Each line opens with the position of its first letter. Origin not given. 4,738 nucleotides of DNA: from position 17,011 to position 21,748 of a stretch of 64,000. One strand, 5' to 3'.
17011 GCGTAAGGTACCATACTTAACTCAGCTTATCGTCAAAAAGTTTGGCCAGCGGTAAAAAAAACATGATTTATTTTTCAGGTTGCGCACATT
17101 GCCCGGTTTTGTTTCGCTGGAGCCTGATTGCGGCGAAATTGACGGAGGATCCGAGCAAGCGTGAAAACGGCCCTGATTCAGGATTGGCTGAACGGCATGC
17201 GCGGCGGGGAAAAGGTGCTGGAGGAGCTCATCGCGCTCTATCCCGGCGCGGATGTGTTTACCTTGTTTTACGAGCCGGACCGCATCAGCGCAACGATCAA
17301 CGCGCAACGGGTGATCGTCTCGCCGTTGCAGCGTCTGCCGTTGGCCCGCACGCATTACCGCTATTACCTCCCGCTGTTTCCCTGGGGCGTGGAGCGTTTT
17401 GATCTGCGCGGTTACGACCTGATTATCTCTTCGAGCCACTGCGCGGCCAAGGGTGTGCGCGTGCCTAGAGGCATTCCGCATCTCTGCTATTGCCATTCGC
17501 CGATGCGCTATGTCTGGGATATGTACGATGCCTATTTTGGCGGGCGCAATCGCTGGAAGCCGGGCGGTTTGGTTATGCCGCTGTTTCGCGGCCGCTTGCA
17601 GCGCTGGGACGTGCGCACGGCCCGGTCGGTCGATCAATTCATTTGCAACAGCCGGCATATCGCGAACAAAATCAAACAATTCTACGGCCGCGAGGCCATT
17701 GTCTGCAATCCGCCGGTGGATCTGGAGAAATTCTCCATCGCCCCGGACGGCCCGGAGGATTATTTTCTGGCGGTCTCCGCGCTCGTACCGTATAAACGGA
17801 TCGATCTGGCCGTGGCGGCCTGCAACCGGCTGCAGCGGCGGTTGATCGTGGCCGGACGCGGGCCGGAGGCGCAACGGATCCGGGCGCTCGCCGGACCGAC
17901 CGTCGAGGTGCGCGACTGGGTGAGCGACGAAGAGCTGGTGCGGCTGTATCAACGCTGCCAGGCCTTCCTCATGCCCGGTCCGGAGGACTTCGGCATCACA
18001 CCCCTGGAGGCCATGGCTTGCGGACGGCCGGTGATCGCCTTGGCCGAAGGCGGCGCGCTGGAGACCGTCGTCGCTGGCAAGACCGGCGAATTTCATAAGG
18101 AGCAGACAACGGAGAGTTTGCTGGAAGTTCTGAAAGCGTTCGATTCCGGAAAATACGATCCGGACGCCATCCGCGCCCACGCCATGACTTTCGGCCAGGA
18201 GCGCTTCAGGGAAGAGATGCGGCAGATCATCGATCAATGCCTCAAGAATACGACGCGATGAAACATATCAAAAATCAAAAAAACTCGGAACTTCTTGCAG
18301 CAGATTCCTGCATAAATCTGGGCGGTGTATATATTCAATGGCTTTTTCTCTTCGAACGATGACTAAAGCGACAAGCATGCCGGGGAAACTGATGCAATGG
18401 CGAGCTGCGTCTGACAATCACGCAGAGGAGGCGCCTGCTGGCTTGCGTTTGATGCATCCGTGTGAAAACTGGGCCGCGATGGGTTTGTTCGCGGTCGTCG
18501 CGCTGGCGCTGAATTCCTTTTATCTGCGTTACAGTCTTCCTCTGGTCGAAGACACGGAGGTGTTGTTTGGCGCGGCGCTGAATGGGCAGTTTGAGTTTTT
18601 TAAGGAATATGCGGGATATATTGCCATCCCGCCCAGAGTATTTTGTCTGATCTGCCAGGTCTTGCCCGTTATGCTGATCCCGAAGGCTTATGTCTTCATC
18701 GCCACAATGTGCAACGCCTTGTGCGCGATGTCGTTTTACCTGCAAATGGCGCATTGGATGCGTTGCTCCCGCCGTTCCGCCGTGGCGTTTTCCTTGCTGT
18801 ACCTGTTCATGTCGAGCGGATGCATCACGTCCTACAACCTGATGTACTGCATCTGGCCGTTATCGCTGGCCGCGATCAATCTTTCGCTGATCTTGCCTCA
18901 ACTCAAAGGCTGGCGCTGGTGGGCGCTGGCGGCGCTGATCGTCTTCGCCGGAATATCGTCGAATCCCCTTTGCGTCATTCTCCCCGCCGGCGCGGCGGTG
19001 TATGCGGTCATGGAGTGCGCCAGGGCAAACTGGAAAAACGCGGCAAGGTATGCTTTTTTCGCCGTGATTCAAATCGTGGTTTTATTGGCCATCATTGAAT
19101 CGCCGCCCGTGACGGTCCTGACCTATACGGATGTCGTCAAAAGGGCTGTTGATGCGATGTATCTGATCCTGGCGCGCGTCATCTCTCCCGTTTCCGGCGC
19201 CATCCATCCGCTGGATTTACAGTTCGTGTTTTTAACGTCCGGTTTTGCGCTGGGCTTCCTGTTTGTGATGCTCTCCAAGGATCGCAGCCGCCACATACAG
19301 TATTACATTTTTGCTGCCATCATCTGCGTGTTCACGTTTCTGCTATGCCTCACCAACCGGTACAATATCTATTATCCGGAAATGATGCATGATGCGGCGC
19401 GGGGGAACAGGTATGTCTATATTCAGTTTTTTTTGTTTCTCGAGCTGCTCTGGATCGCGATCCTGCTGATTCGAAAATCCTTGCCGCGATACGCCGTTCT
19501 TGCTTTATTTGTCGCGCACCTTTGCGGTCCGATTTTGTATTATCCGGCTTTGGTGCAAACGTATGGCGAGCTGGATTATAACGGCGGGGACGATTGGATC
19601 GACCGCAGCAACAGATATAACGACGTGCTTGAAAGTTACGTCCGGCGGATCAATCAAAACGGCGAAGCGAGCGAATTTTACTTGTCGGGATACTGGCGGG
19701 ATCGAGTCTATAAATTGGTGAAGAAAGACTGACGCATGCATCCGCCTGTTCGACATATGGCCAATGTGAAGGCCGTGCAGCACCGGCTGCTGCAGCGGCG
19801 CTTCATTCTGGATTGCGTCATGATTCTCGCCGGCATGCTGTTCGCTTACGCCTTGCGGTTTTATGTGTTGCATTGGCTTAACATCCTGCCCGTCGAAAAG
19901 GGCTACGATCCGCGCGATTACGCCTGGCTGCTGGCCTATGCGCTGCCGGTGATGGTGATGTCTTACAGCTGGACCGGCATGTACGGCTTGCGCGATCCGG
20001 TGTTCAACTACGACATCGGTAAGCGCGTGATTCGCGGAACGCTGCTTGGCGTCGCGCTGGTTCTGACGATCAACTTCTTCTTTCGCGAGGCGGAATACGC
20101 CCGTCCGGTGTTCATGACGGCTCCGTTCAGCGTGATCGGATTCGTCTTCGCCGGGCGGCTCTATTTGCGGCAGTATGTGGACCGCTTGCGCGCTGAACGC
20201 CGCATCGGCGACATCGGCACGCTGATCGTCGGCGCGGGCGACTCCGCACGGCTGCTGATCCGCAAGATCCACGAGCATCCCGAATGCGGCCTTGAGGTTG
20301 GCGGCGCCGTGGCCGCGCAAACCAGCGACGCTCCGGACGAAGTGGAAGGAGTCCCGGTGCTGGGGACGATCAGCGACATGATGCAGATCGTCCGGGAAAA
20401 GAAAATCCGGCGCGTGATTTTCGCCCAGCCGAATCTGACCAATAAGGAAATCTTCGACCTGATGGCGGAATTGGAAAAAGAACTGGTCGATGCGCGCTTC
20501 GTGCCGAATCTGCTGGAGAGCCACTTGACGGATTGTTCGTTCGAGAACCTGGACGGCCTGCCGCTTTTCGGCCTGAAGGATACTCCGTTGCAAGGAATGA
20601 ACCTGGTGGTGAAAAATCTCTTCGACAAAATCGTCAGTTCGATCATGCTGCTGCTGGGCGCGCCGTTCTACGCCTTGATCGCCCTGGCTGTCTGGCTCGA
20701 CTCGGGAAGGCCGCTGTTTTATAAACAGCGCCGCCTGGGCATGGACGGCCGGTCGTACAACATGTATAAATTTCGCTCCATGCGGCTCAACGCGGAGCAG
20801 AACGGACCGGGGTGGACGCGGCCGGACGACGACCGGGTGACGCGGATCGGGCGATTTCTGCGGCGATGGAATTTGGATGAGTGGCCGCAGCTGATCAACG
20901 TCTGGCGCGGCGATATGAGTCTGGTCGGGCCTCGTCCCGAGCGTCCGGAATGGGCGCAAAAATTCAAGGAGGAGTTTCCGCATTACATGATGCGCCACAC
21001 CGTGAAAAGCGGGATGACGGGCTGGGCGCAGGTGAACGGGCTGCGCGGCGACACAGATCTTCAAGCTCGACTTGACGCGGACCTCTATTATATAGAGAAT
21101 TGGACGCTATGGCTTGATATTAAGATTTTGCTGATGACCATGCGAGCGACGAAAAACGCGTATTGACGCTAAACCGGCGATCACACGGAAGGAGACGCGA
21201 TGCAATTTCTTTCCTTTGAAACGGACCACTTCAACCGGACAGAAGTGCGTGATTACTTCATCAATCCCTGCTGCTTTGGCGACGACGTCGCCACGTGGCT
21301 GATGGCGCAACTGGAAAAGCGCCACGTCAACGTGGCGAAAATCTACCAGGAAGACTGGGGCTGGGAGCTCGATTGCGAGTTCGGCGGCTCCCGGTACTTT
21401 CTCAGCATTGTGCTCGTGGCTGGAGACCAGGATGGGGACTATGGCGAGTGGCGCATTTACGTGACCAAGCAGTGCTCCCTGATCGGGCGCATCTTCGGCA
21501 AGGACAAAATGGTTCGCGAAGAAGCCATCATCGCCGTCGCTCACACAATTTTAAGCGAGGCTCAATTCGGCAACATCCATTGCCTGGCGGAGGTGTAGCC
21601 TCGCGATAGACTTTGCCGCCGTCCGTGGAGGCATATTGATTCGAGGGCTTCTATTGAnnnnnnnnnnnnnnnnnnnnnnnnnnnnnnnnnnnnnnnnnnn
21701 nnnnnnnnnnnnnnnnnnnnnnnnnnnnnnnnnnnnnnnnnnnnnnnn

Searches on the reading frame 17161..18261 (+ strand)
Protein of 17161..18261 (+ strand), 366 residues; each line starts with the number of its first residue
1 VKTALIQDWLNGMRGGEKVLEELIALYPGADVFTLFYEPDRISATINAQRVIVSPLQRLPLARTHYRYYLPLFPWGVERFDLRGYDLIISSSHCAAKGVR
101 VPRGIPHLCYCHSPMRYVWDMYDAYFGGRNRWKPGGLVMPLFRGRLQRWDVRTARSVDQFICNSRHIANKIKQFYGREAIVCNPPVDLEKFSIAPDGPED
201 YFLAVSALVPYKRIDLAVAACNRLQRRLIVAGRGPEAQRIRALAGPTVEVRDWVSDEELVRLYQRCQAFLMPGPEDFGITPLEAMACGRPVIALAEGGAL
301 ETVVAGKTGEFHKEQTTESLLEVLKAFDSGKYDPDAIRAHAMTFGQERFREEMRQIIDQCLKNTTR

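Call 3: search_protein_families(library=pfam, proteins=[window:17161-18261:+], max_evalue=0.01)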
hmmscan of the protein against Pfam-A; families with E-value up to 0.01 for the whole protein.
window:17161-18261:+ (366 aa): 6 families
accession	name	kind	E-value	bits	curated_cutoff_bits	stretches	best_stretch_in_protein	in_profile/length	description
PF00534.26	Glycos_transf_1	-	2.9e-23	82.7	26.4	1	189-326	5-154/172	Glycosyl transferases group 1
PF13692.12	Glyco_trans_1_4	-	5.1e-20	72.6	27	1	201-321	3-133/142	Glycosyl transferases group 1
PF13439.12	Glyco_transf_4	-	1e-10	42.3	28.5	1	22-189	10-169/170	Glycosyltransferase Family 4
PF20706.3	GT4-conflict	-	2.9e-08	33.5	26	1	209-321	209-334/385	Family 4 Glycosyltransferase in conflict systems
PF13579.12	Glyco_trans_4_4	-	1.1e-06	29.5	29.7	1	30-177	19-148/158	Glycosyl transferase 4-like domain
PF13524.12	Glyco_trans_1_2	-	4.4e-05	23.9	25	1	222-350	10-130/144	Glycosyl transferase-like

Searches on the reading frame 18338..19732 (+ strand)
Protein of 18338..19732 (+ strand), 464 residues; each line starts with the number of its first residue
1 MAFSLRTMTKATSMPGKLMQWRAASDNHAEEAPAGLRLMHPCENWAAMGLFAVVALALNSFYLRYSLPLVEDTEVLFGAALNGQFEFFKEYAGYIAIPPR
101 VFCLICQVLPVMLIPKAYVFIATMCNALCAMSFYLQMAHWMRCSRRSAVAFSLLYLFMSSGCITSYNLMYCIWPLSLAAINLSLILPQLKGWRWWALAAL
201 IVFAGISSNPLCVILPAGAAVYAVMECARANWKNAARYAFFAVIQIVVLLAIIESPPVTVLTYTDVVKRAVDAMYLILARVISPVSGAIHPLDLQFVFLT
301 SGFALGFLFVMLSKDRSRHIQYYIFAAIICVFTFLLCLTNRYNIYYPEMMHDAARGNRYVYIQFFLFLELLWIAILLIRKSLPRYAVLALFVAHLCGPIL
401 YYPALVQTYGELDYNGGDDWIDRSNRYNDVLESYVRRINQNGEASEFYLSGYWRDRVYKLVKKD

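Call 3: search_protein_families(library=pfam, proteins=[window:18338-19732:+], max_evalue=0.01)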
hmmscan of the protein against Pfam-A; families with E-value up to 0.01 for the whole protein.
window:18338-19732:+ (464 aa): 0 families

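Call 87: search_protein_families(library=padloc, proteins=[window:18338-19732:+], max_evalue=0.001)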
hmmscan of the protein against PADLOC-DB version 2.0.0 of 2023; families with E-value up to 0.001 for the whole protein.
window:18338-19732:+ (464 aa): 0 families

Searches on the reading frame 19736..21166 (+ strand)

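Call 3: search_protein_families(library=pfam, proteins=[window:19736-21166:+], max_evalue=0.01)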
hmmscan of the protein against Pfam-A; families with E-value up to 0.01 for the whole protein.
window:19736-21166:+ (476 aa): 2 families
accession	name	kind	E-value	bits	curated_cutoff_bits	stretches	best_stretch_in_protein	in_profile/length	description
PF02397.22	Bac_transf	-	3.3e-67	225.9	27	1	293-471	1-176/179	Bacterial sugar transferase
PF13727.12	CoA_binding_3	-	1.9e-20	74.1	25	1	81-257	4-175/175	CoA-binding domain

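Call 4: search_protein_families(library=ncbifam, proteins=[window:19736-21166:+], max_evalue=0.01)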
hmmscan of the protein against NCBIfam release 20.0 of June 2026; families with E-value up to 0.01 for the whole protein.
window:19736-21166:+ (476 aa): 10 families
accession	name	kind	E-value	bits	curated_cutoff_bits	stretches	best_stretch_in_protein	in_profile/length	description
TIGR03025.1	EPS_sugtrans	subfamily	2.8e-128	428.9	295.55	1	29-471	6-437/445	exopolysaccharide biosynthesis polyprenyl glycosylphosphotransferase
TIGR03023.1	WcaJ_sugtrans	equivalog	2.8e-125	419.1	410.75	1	25-471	2-445/453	undecaprenyl-phosphate glucose phosphotransferase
TIGR03022.1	WbaP_sugtrans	subfamily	8.5e-76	256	403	2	364-470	345-447/456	undecaprenyl-phosphate galactose phosphotransferase WbaP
TIGR03013.1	EpsB_2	subfamily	1.5e-75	255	393.35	1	28-470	5-434/443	TIGR03013 family XrtA/PEP-CTERM system glycosyltransferase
NF007518.0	PRK10124.1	equivalog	6.4e-72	242.8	684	1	130-469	117-454/464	undecaprenyl-phosphate glucose phosphotransferase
NF050817.1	PolSacchBiosHfsE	equivalog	1.7e-55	188.6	750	1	101-469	84-456/467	polysaccharide biosynthesis protein HfsE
NF041877.1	EPS_EpsZ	equivalog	5.6e-45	153.8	800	1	123-469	100-449/459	exopolysaccharide biosynthesis polyisoprenyl-phosphate hexose-1-phosphate transferase EpsZ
NF011751.0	PRK15204.1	equivalog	3.8e-40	137.9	907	1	68-470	60-467/476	undecaprenyl-phosphate galactose phosphotransferase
NF052601.1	undeca_RfbP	equivalog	2.8e-39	134.8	330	2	364-470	131-233/244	undecaprenyl-phosphate galactose phosphotransferase family protein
NF045514.1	glycotran_HepC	equivalog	8.9e-21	74.2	140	1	289-401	113-211/220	heterocyst development glycosyltransferase HepC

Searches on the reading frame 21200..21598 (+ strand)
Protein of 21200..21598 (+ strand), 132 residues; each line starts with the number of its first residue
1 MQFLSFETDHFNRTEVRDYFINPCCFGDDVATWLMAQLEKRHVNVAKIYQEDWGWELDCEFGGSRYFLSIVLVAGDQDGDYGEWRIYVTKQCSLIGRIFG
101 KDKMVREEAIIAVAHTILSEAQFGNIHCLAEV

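Call 3: search_protein_families(library=pfam, proteins=[window:21200-21598:+], max_evalue=0.01)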
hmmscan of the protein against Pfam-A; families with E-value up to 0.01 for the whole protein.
window:21200-21598:+ (132 aa): 0 families

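Call 4: search_protein_families(library=ncbifam, proteins=[window:21200-21598:+], max_evalue=0.01)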
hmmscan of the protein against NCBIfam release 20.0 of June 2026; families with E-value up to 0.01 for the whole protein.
window:21200-21598:+ (132 aa): 0 families

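Call 7: find_homologous_proteins(query=window:21200-21598:+)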
Query window:21200-21598:+ (132 aa): 35 proteins with E <= 0.001 among 40 candidates.
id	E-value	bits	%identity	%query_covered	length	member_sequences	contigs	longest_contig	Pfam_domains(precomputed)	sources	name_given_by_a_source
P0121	3.8e-87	307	100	100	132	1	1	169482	-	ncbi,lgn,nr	ncbi:hypothetical protein JXA32_05705 [Candidatus Sumerlaeota bacterium]|nr:hypothetical protein [Ca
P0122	6.8e-53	196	62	100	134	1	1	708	-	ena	-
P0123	3.1e-50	187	60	99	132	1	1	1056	-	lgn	-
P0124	4.4e-26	109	47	87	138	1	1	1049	-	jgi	jgi:hypothetical protein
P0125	2.2e-25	107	40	93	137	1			-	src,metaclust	metaclust:\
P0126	2.5e-25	107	42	92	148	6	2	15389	-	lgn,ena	-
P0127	1.8e-24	104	42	92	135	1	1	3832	-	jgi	jgi:hypothetical protein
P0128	2.0e-24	104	43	86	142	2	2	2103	-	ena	-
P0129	2.5e-24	103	41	99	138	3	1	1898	-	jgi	-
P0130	4.8e-24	103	40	91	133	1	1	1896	-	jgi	jgi:hypothetical protein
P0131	5.5e-24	102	47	86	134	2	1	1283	-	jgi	jgi:hypothetical protein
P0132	1.2e-23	101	39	94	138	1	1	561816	-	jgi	-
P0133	6.2e-23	99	41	94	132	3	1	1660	-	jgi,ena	-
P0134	1.9e-21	94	47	74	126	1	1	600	-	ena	-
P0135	2.7e-21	94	42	94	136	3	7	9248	-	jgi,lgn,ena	-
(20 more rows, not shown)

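Call 11: find_encoding_contigs(protein=P0132, flank=6000, max_places=2)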
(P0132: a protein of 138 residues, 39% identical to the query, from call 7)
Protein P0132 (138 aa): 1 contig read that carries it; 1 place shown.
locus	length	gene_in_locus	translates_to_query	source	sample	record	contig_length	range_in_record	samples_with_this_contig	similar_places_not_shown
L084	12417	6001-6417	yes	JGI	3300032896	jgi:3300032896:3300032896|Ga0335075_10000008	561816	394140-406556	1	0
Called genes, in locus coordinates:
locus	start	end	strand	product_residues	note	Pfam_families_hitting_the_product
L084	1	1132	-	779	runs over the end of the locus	PF20256:MoCoBD_2, PF02738:MoCoBD_1, PF20256:MoCoBD_2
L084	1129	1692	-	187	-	PF01799:Fer2_2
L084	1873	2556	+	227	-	PF00596:Aldolase_II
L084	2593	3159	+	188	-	PF03079:ARD, PF07883:Cupin_2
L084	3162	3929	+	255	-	PF00702:Hydrolase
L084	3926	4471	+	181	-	-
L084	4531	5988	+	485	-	PF12390:Se-cys_synth_N, PF03841:SelA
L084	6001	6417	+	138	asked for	-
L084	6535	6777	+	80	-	-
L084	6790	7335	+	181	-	PF04307:YdjM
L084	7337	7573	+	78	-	-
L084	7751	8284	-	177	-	PF13474:SnoaL_3, PF14534:DUF4440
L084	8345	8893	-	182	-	PF13577:SnoaL_4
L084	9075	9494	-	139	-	-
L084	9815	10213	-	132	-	-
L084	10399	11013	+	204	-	PF02441:Flavoprotein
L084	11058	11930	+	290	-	PF01040:UbiA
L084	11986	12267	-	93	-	-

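Call 12: find_encoding_contigs(protein=P0126, flank=6000, max_places=2)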
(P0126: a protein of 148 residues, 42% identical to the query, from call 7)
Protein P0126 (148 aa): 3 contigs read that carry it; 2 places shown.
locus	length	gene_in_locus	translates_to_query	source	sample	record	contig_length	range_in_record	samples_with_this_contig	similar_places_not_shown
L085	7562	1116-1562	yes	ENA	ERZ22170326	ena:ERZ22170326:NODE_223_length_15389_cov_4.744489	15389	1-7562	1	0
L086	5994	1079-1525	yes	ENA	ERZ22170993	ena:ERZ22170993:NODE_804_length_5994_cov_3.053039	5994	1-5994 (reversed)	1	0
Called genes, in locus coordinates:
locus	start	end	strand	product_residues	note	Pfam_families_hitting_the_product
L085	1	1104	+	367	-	?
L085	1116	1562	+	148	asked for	-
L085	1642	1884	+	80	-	-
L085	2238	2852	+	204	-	PF02441:Flavoprotein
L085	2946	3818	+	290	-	PF01040:UbiA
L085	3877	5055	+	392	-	PF04055:Radical_SAM, PF19288:CofH_C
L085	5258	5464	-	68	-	-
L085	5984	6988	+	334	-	PF01546:Peptidase_M20, PF07687:M20_dimer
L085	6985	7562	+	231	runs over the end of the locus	PF01113:DapB_N, PF05173:DapB_C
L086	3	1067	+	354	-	?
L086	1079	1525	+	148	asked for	-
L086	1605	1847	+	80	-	-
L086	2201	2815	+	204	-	PF02441:Flavoprotein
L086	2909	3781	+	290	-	PF01040:UbiA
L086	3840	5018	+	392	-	PF04055:Radical_SAM, PF19288:CofH_C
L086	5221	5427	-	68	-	-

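Call 35: predict_structure(alignment_id=A2)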
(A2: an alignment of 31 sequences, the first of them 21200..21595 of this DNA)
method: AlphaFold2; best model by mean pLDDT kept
length: 132 residues; sequences in the alignment: 31
mean_pLDDT: 90.6   pTM: 0.84
mean pLDDT of the five models: 90.6, 88.8, 87.2, 85.4, 85.3
residues with pLDDT >= 90: 95; 70-90: 30; 50-70: 7; < 50: 0
segments of 3 or more residues with pLDDT < 50: none
pLDDT, mean of each block of 10 residues (from residue 1): 94 92 91 98 96 95 94 77 90 82 79 97 95 76
secondary structure, 60 per line:
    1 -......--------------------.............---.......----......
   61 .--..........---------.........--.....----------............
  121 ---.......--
elements in order: E2-7 H28-40 E44-50 E55-61 E64-73 E83-91 H94-98 H109-120 E124-130

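Call 60: search_protein_families(library=padloc, proteins=[window:21200-21598:+], max_evalue=0.01)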
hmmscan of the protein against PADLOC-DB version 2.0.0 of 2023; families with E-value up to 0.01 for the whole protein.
window:21200-21598:+ (132 aa): 0 families
